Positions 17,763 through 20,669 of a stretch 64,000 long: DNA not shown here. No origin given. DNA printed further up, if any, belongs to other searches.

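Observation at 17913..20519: Helicase-exonuclease-GYF-TerB fusion protein in an AT-rich islet: candidate single-gene nucleic-acid surveillance/defence system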

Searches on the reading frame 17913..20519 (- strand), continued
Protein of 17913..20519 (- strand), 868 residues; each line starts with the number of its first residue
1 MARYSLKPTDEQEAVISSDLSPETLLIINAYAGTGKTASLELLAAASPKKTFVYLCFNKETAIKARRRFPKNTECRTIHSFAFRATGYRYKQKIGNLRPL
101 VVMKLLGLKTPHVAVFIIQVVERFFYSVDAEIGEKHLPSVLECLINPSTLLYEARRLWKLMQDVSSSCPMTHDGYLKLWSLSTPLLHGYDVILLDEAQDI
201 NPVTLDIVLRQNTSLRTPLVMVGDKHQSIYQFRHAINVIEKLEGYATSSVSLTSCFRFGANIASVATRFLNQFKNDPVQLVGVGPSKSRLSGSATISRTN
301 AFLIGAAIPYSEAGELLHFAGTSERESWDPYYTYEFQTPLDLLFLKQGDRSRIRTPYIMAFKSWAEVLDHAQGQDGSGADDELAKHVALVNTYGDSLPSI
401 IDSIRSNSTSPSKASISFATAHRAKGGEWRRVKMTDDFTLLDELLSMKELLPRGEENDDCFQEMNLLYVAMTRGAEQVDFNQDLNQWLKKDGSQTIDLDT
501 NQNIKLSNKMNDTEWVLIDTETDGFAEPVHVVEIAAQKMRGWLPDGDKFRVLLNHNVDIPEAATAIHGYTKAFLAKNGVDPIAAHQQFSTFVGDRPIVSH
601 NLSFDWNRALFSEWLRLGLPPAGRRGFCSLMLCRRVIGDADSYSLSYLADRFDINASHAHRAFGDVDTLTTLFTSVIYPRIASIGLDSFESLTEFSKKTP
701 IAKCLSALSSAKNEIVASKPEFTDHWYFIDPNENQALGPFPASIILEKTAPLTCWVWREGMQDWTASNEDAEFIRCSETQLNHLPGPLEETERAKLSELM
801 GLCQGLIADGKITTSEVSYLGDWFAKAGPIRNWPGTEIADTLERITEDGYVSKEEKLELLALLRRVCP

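Call 6: find_homologous_proteins(query=window:17913-20519:-, max_evalue=0.00001)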
Query window:17913-20519:- (868 aa): 435 proteins with E <= 0.00001 among 8000 candidates; the best 120 are listed.
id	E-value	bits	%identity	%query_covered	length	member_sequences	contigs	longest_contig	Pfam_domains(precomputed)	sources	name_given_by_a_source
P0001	0.0e+0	2002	100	100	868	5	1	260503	PF00929.32,PF13604.13,PF13245.13,PF00580.28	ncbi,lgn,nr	ncbi:MAG: UvrD-helicase domain-containing protein [Verrucomicrobia bacterium]|nr:UvrD-helicase domai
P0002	0.0e+0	1704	85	100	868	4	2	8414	PF00929.32,PF13604.13,PF13245.13,PF00580.28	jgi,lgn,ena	jgi:DNA polymerase III epsilon subunit-like protein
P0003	0.0e+0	1658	83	100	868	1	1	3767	PF00929.32,PF01443.25,PF13604.13,PF13245.13,PF00580.28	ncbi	-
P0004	1.5e-298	1011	53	99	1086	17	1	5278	PF00929.32,PF13604.13,PF13361.13,PF13245.13,PF00580.28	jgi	-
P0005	1.7e-287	974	50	99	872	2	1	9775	PF00929.32,PF13604.13,PF13245.13,PF00580.28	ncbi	-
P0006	2.5e-285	967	50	99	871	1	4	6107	PF00929.32,PF13604.13,PF13361.13,PF13245.13,PF00580.28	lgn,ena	-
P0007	2.3e-279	947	50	99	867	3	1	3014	PF00929.32,PF01443.25,PF13604.13,PF13361.13,PF13245.13,PF00580.28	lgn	-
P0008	2.7e-275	934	49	99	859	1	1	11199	PF00929.32,PF13604.13,PF13361.13,PF13245.13,PF00580.28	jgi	-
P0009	5.9e-275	933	51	97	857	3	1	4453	PF13538.13,PF00929.32,PF01443.25,PF13604.13,PF13361.13,PF13245.13,PF00580.28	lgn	-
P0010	4.8e-267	906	48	99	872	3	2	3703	PF00929.32,PF13604.13,PF13361.13,PF13245.13,PF00580.28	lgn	-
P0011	4.6e-262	890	47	99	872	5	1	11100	PF13538.13,PF00929.32,PF01443.25,PF13604.13,PF13361.13,PF13245.13,PF00580.28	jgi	jgi:DNA polymerase III epsilon subunit-like protein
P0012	6.0e-145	503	50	55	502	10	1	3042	PF13538.13,PF13604.13,PF13245.13,PF00580.28,PF02562.23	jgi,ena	jgi:superfamily I DNA/RNA helicase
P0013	2.2e-141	491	49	56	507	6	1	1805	PF13538.13,PF01443.25,PF13604.13,PF13245.13,PF00580.28,PF02562.23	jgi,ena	-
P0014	1.9e-139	484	49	56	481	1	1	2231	PF13538.13,PF13604.13,PF13361.13,PF13245.13,PF00580.28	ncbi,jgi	jgi:F-box protein 18 (helicase)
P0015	4.7e-139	483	49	56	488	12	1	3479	PF13538.13,PF13604.13,PF13361.13,PF13245.13,PF00580.28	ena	-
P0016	1.7e-137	478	49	56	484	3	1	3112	PF13538.13,PF13604.13,PF13361.13,PF13245.13,PF00580.28,PF02562.23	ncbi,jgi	jgi:F-box protein 18 (helicase)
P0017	3.7e-137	477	47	56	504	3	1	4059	PF13538.13,PF13604.13,PF13245.13,PF00580.28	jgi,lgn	-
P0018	2.7e-136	474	47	56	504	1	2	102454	PF13604.13,PF13245.13,PF00580.28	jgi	jgi:hypothetical protein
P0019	7.3e-136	472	47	56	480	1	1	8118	PF13538.13,PF13604.13,PF13361.13,PF13245.13,PF00580.28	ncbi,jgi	jgi:F-box protein 18 (helicase)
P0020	9.1e-136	472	47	56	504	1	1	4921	PF13538.13,PF13604.13,PF13245.13,PF00580.28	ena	-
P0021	2.7e-135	471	46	56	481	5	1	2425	PF13538.13,PF13604.13,PF13361.13,PF13245.13,PF00580.28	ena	-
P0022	4.3e-135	470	48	56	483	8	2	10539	PF13538.13,PF13604.13,PF13361.13,PF13245.13,PF00580.28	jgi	-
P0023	5.9e-133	463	47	56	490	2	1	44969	PF13538.13,PF01443.25,PF13604.13,PF13361.13,PF13245.13,PF00580.28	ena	-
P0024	3.4e-132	460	48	56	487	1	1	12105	PF13538.13,PF13604.13,PF13361.13,PF13245.13,PF00580.28,PF02562.23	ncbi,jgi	jgi:F-box protein 18 (helicase)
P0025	4.7e-130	453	47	57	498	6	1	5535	PF13604.13,PF13361.13,PF13245.13,PF00580.28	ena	-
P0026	2.3e-129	451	45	56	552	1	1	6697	PF13538.13,PF01443.25,PF13604.13,PF13361.13,PF13245.13,PF00580.28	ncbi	-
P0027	8.7e-128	446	46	56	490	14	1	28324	PF13538.13,PF13604.13,PF13361.13,PF13245.13,PF00580.28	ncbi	-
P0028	8.1e-126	439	45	56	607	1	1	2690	PF13538.13,PF13604.13,PF13361.13,PF13245.13,PF00580.28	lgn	-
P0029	2.8e-125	437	45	55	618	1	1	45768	PF13538.13,PF01443.25,PF13604.13,PF13361.13,PF13245.13,PF00580.28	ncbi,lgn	ncbi:MAG: UvrD-helicase domain-containing protein [Phycisphaeraceae bacterium]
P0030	1.1e-121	426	41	57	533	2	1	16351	PF13538.13,PF01443.25,PF13604.13,PF13361.13,PF13245.13,PF00580.28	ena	-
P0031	1.3e-121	425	44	54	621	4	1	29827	PF13538.13,PF01443.25,PF13604.13,PF13361.13,PF13245.13,PF00580.28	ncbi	-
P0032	1.3e-121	425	43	55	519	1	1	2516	PF13538.13,PF01443.25,PF13604.13,PF13361.13,PF13245.13,PF00580.28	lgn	-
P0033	1.3e-120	422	42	57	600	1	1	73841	PF13538.13,PF01443.25,PF13604.13,PF13361.13,PF13245.13,PF00580.28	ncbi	-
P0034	1.4e-118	415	43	56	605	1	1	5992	PF13538.13,PF01443.25,PF13604.13,PF13361.13,PF13245.13,PF00580.28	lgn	-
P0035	3.5e-118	414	42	56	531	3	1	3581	PF13538.13,PF13604.13,PF13361.13,PF13245.13,PF00580.28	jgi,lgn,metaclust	metaclust:\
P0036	1.2e-112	396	42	54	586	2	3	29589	PF13538.13,PF01443.25,PF13604.13,PF13361.13,PF13245.13,PF00580.28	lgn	-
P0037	4.3e-111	391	42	53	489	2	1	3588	PF13538.13,PF13604.13,PF13361.13,PF13245.13,PF00580.28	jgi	jgi:hypothetical protein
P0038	9.3e-110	386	42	56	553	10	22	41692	PF13538.13,PF13604.13,PF13361.13,PF13245.13,PF00580.28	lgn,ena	-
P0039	1.1e-109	386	43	56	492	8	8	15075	PF13538.13,PF13604.13,PF13361.13,PF13245.13,PF00580.28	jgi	jgi:hypothetical protein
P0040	1.3e-107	379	43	56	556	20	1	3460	PF13538.13,PF13604.13,PF13361.13,PF13245.13,PF00580.28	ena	-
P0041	4.8e-107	377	40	56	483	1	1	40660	PF13538.13,PF01443.25,PF13604.13,PF13361.13,PF13245.13,PF00580.28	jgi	jgi:superfamily I DNA/RNA helicase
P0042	2.5e-105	371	40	56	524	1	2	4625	PF13538.13,PF01443.25,PF13604.13,PF13361.13,PF13245.13,PF00580.28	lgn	-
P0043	3.2e-104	368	40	56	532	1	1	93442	PF13538.13,PF13604.13,PF13245.13,PF00580.28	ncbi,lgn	-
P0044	1.7e-101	359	39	56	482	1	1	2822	PF01443.25,PF13604.13,PF13245.13,PF00580.28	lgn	-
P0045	1.3e-98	349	38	56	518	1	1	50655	PF13538.13,PF01443.25,PF13604.13,PF13245.13,PF00580.28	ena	-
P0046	1.5e-97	346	41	56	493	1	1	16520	PF13538.13,PF13604.13,PF13361.13,PF13245.13,PF00580.28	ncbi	ncbi:MAG TPA: UvrD-helicase domain-containing protein [Chthoniobacterales bacterium]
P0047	2.9e-97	345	40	56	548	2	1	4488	PF13538.13,PF01443.25,PF13604.13,PF13361.13,PF13245.13,PF00580.28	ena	-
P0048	5.2e-96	341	40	56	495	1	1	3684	PF13538.13,PF01443.25,PF13604.13,PF13361.13,PF13245.13,PF13401.13,PF00580.28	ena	-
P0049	6.2e-93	330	38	56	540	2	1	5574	PF13538.13,PF13604.13,PF13361.13,PF13245.13,PF00580.28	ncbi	-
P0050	4.3e-86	308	38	54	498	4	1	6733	PF13538.13,PF01443.25,PF13604.13,PF13245.13,PF00580.28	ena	-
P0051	4.4e-86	308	40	45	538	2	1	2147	PF13538.13,PF13361.13,PF13245.13,PF00580.28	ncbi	-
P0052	3.6e-85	305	36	56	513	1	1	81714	PF13538.13,PF13604.13,PF13245.13,PF00580.28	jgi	jgi:superfamily I DNA/RNA helicase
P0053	9.2e-83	297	39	54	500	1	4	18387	PF13538.13,PF13604.13,PF13361.13,PF13245.13,PF00580.28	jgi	jgi:superfamily I DNA/RNA helicase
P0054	2.3e-82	296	35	56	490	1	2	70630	PF13538.13,PF01443.25,PF13604.13,PF13361.13,PF13245.13,PF00580.28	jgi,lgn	jgi:F-box protein 18 (helicase)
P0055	7.0e-80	287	37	57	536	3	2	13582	PF13538.13,PF01443.25,PF13604.13,PF13361.13,PF13245.13,PF00580.28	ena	-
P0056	4.5e-78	281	37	56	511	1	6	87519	PF13604.13,PF13361.13,PF13245.13,PF00580.28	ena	-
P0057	1.0e-77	280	35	56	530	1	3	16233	PF13538.13,PF01443.25,PF13604.13,PF13361.13,PF13245.13,PF00580.28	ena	-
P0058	1.7e-77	279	38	54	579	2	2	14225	PF13538.13,PF01443.25,PF13604.13,PF13361.13,PF13245.13,PF00580.28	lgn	-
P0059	2.4e-77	279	33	55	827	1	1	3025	PF13538.13,PF01443.25,PF13604.13,PF13361.13,PF13245.13,PF00580.28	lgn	-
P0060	2.5e-77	279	36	54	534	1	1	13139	PF13604.13,PF13245.13,PF00580.28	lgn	-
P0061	5.1e-76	275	38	53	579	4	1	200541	PF13538.13,PF01443.25,PF13604.13,PF13361.13,PF13245.13,PF00580.28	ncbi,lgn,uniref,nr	ncbi:UvrD-helicase domain-containing protein [Noviherbaspirillum sp. CPCC 100848]|uniref:DNA 3'-5' h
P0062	1.4e-75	273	38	55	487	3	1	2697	PF13538.13,PF13604.13,PF13361.13,PF13245.13,PF00580.28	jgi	jgi:F-box protein 18 (helicase)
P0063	2.7e-75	272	35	54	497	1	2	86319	PF13604.13,PF13245.13,PF00580.28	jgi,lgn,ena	jgi:hypothetical protein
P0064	3.5e-75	272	37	55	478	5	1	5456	PF13538.13,PF01443.25,PF13604.13,PF13361.13,PF13245.13,PF00580.28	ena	-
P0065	7.5e-75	271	38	55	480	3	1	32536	PF13538.13,PF01443.25,PF13604.13,PF13361.13,PF13245.13,PF00580.28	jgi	-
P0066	8.0e-75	271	38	55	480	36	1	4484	PF13538.13,PF01443.25,PF13604.13,PF13361.13,PF13245.13,PF00580.28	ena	-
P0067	8.1e-75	271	38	55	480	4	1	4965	PF13538.13,PF01443.25,PF13604.13,PF13361.13,PF13245.13,PF00580.28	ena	-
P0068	1.2e-74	270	37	55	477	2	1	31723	PF13538.13,PF01443.25,PF13604.13,PF13361.13,PF13245.13,PF00580.28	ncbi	ncbi:MAG: UvrD-helicase domain-containing protein [Noviherbaspirillum sp.]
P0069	1.7e-74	269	37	55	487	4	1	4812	PF13538.13,PF01443.25,PF13604.13,PF13361.13,PF13245.13,PF00580.28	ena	-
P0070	2.8e-74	269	38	55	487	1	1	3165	PF13538.13,PF01443.25,PF13604.13,PF13361.13,PF13245.13,PF00580.28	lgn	-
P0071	3.5e-74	268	38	55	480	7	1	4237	PF13538.13,PF01443.25,PF13604.13,PF13361.13,PF13245.13,PF00580.28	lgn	-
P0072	8.7e-74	267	39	55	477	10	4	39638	PF13538.13,PF01443.25,PF13604.13,PF13361.13,PF13245.13,PF00580.28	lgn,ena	-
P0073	1.2e-72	263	35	55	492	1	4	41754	PF13538.13,PF01443.25,PF13604.13,PF13361.13,PF13245.13,PF00580.28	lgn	-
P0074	1.4e-72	263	34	55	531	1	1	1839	PF13538.13,PF13361.13,PF13245.13,PF00580.28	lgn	-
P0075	3.0e-72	262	36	56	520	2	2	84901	PF13538.13,PF01443.25,PF13361.13,PF13245.13,PF00580.28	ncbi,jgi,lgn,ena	jgi:F-box protein 18 (helicase)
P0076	6.7e-72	261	37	55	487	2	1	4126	PF13538.13,PF01443.25,PF13604.13,PF13361.13,PF13245.13,PF00580.28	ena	-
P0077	1.2e-71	260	37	55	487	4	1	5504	PF13538.13,PF01443.25,PF13604.13,PF13361.13,PF13245.13,PF00580.28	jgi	jgi:F-box protein 18 (helicase)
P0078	1.7e-71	260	36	55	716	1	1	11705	PF13538.13,PF01443.25,PF13245.13,PF00580.28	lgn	-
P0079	2.1e-71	259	37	55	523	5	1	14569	PF13538.13,PF01443.25,PF13361.13,PF13245.13,PF00580.28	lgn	-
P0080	2.8e-71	259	35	57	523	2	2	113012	PF13538.13,PF01443.25,PF13361.13,PF13245.13,PF00580.28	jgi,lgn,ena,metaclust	metaclust:\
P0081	3.4e-71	259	37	55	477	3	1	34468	PF13538.13,PF01443.25,PF13604.13,PF13361.13,PF13245.13,PF00580.28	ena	-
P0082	3.7e-71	258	37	55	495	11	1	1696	PF13538.13,PF01443.25,PF13604.13,PF13361.13,PF13245.13,PF00580.28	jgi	jgi:F-box protein 18 (helicase)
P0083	4.1e-71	258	37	56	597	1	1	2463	PF13538.13,PF01443.25,PF13604.13,PF13361.13,PF13245.13,PF00580.28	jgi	jgi:hypothetical protein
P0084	1.1e-70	257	37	55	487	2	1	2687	PF13538.13,PF01443.25,PF13604.13,PF13361.13,PF13245.13,PF00580.28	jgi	jgi:F-box protein 18 (helicase)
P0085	1.3e-70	257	34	56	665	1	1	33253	PF13538.13,PF01443.25,PF13604.13,PF13245.13,PF00580.28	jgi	jgi:F-box protein, helicase, 18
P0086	2.1e-70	256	37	55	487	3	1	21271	PF13538.13,PF01443.25,PF13604.13,PF13361.13,PF13245.13,PF00580.28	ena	-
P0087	2.2e-70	256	37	55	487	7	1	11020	PF13538.13,PF01443.25,PF13604.13,PF13361.13,PF13245.13,PF00580.28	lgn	-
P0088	2.4e-70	256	36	55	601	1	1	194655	PF13538.13,PF01443.25,PF13604.13,PF13361.13,PF13245.13,PF13401.13,PF00580.28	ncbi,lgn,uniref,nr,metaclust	ncbi:UvrD-helicase domain-containing protein [Propionivibrio dicarboxylicus]|uniref:DNA 3'-5' helica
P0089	2.6e-70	256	37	55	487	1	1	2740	PF13538.13,PF01443.25,PF13604.13,PF13361.13,PF13245.13,PF00580.28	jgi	jgi:F-box protein 18 (helicase)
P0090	3.4e-70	255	35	55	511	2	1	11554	PF13538.13,PF01443.25,PF13604.13,PF13245.13,PF00580.28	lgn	-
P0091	3.6e-70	255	37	56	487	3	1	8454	PF13538.13,PF13604.13,PF13361.13,PF13245.13,PF00580.28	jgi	jgi:hypothetical protein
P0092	6.0e-70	254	35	55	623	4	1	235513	PF13538.13,PF01443.25,PF13604.13,PF13361.13,PF13245.13,PF00580.28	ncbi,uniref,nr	ncbi:UvrD-helicase domain-containing protein [Rubrivivax gelatinosus]|uniref:UvrD-helicase domain-co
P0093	6.7e-70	254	36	55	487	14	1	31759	PF13538.13,PF01443.25,PF13604.13,PF13361.13,PF13245.13,PF00580.28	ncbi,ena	-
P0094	1.2e-69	253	35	55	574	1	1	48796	PF13538.13,PF13361.13,PF13245.13,PF00580.28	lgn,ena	-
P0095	2.2e-69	253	37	55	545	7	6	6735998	PF13538.13,PF01443.25,PF13604.13,PF13361.13,PF13245.13,PF00580.28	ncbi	ncbi:UvrD-helicase domain-containing protein [Variovorax gossypii]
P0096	2.5e-69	252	33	55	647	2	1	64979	PF13538.13,PF01443.25,PF13604.13,PF13361.13,PF13245.13,PF00580.28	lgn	-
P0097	2.8e-69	252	36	55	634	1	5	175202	PF13538.13,PF01443.25,PF13604.13,PF13361.13,PF13245.13,PF00580.28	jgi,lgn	-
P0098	9.0e-69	251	36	56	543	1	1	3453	PF13538.13,PF13604.13,PF13361.13,PF13245.13,PF00580.28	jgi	-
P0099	1.3e-68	250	34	59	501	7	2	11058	PF13538.13,PF01443.25,PF13361.13,PF13245.13,PF00580.28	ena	-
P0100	2.5e-68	249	34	54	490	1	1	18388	PF13538.13,PF13361.13,PF13245.13,PF00580.28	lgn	-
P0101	2.6e-68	249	35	60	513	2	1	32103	PF13538.13,PF13604.13,PF13361.13,PF13245.13,PF00580.28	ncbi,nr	ncbi:MAG: ATP-dependent helicase [Burkholderiaceae bacterium]|nr:MAG: ATP-dependent helicase [Burkho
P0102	4.5e-68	248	34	55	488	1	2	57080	PF13538.13,PF13086.13,PF01443.25,PF13604.13,PF13361.13,PF13245.13,PF00580.28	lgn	-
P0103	1.4e-67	247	35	56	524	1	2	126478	PF13538.13,PF01443.25,PF13361.13,PF13245.13,PF00580.28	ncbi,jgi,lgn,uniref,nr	ncbi:ATP-dependent helicase [Burkholderia gladioli]|jgi:hypothetical protein|uniref:UvrD-helicase do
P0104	7.7e-67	244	33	55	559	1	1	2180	PF13538.13,PF01443.25,PF13604.13,PF13361.13,PF13245.13,PF00580.28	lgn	-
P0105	9.4e-67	244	34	56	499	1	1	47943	PF13538.13,PF01443.25,PF13604.13,PF13361.13,PF13245.13,PF00580.28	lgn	-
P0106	3.5e-66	242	32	55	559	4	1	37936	PF13538.13,PF13604.13,PF13361.13,PF13245.13,PF00580.28,PF02562.23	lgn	-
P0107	5.1e-66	241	36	58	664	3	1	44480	PF13538.13,PF13361.13,PF13245.13,PF00580.28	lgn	-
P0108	5.5e-66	241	36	57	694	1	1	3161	PF13538.13,PF13361.13,PF00580.28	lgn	-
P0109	6.0e-66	241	32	58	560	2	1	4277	PF13538.13,PF01443.25,PF13604.13,PF13361.13,PF13245.13,PF00580.28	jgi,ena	jgi:superfamily I DNA/RNA helicase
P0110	6.5e-66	241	36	56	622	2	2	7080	PF13538.13,PF01443.25,PF13604.13,PF13361.13,PF13245.13,PF00580.28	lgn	-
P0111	3.0e-65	239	34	56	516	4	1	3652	PF13538.13,PF01443.25,PF13604.13,PF13361.13,PF13245.13,PF00580.28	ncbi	-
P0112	4.2e-65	238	35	56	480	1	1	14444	PF13538.13,PF01443.25,PF13361.13,PF13245.13,PF00580.28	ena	-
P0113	6.9e-65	238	35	55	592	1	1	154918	PF13538.13,PF01443.25,PF13604.13,PF13361.13,PF13245.13,PF00580.28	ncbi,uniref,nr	ncbi:UvrD-helicase domain-containing protein [Noviherbaspirillum galbum]|uniref:DNA 3'-5' helicase n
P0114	7.3e-65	238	34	56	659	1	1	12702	PF13538.13,PF01443.25,PF13361.13,PF13245.13,PF00580.28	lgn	-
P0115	9.1e-65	237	36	56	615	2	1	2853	PF13538.13,PF13604.13,PF13361.13,PF13245.13,PF00580.28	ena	-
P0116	1.2e-64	237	34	55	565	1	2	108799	PF13538.13,PF01443.25,PF13361.13,PF00580.28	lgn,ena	-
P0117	1.3e-64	237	35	55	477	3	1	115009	PF13538.13,PF01443.25,PF13604.13,PF13361.13,PF13245.13,PF00580.28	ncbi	-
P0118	7.0e-64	234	35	56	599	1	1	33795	PF13538.13,PF13361.13,PF13245.13,PF00580.28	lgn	-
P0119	7.3e-64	234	34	57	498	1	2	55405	PF13538.13,PF01443.25,PF13604.13,PF13361.13,PF13245.13,PF13401.13,PF00580.28,PF02562.23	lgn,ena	-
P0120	9.0e-64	234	36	56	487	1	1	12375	PF13538.13,PF01443.25,PF13604.13,PF13361.13,PF13245.13,PF00580.28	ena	-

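Call 14: find_encoding_contigs(protein=P0002, flank=10000, max_places=4)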
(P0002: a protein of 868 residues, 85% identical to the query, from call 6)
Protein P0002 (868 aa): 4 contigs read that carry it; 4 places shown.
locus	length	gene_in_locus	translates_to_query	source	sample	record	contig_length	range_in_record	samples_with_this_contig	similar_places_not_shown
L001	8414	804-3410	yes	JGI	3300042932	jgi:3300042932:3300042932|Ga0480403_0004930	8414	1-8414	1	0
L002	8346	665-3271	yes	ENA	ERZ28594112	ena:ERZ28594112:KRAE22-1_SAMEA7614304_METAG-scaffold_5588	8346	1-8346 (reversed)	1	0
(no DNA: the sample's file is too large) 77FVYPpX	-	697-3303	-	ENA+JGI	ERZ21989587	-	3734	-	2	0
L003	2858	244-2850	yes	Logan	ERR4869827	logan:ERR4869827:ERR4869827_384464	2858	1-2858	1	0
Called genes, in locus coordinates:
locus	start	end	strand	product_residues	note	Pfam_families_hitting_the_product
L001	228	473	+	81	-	-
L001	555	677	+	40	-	-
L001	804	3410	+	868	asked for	PF13245:AAA_19, PF13604:AAA_30 (faint), PF00580:UvrD-helicase, PF00929:RNase_T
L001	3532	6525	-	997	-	PF07517:SecA_DEAD, PF00270:DEAD (faint), PF01043:SecA_PP_bind, PF21090:P-loop_SecA, PF07516:SecA_SW, PF02810:SEC-C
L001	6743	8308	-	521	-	PF01170:UPF0020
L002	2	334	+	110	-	?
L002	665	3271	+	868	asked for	PF13245:AAA_19, PF13604:AAA_30 (faint), PF00580:UvrD-helicase, PF00929:RNase_T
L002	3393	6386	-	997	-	PF07517:SecA_DEAD, PF00270:DEAD (faint), PF01043:SecA_PP_bind, PF21090:P-loop_SecA, PF07516:SecA_SW, PF02810:SEC-C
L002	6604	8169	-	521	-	PF01170:UPF0020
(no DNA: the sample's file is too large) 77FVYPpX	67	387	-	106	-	-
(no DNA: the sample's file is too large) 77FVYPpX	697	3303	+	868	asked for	PF13245:AAA_19, PF13604:AAA_30 (faint), PF00580:UvrD-helicase, PF00929:RNase_T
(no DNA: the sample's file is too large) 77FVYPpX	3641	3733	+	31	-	?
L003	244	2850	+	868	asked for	PF13245:AAA_19, PF13604:AAA_30 (faint), PF00580:UvrD-helicase, PF00929:RNase_T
